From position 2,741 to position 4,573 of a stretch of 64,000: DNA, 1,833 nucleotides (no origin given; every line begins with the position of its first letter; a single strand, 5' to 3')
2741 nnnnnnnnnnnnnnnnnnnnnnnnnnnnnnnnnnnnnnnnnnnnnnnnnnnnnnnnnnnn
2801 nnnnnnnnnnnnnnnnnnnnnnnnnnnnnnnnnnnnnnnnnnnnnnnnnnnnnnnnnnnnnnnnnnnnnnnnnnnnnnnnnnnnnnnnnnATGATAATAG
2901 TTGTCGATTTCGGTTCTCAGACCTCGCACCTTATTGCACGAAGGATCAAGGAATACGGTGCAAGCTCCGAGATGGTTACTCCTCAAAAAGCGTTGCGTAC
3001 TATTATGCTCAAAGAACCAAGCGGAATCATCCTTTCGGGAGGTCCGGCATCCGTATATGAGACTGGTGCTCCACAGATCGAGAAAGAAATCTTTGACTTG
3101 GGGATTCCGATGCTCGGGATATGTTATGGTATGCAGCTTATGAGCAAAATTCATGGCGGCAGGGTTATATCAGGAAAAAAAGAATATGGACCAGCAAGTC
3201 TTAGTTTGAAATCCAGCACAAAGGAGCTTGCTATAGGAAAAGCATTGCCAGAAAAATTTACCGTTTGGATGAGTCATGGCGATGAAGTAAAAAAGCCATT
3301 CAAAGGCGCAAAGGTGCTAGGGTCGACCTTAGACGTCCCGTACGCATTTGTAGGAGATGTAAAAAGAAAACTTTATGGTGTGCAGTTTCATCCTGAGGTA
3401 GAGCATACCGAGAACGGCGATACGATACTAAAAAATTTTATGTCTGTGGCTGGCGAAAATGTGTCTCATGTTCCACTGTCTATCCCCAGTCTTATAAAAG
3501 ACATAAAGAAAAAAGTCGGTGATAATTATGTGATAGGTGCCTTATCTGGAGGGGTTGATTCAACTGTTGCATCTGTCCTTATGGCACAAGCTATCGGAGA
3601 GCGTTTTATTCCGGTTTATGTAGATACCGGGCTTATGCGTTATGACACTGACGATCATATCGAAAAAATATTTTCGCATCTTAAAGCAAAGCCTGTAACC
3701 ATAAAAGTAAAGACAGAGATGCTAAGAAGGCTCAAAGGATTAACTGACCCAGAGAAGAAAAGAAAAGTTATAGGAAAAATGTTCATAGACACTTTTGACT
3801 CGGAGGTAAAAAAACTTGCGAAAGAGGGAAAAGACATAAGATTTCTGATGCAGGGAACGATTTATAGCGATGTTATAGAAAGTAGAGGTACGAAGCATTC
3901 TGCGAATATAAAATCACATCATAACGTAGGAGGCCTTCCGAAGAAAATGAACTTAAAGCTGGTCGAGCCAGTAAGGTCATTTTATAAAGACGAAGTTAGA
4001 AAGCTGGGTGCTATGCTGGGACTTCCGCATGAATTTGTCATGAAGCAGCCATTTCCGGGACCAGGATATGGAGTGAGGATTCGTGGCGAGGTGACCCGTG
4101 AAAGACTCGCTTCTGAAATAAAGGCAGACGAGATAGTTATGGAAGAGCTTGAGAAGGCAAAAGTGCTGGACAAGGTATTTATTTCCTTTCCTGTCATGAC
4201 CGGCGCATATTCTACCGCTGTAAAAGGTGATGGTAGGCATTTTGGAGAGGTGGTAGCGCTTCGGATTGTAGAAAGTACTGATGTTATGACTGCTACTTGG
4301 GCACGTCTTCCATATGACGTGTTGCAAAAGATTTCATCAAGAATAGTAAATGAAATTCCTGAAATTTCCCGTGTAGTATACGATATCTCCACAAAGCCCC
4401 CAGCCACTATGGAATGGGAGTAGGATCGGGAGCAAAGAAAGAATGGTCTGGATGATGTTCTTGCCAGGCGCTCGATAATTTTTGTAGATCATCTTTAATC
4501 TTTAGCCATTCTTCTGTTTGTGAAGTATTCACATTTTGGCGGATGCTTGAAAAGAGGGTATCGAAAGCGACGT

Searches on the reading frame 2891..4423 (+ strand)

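Call 19: search_protein_families(library=pfam, proteins=[window:2891-4423:+], max_evalue=0.00001)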
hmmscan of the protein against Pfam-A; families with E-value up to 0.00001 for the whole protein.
window:2891-4423:+ (510 aa): 4 families
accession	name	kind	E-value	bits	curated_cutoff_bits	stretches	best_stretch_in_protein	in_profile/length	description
PF00117.34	GATase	-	1.1e-42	146.3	22.8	1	4-184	2-187/190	Glutamine amidotransferase class-I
PF00958.27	GMP_synt_C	-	1.2e-33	115.4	27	1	418-509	1-92/92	GMP synthase C terminal domain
PF02540.23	NAD_synthase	-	1.2e-07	31.6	21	0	202-277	9-85/242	NAD synthase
PF07722.19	Peptidase_C26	-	5.1e-06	26.8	20.5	0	65-169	99-219/219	Peptidase C26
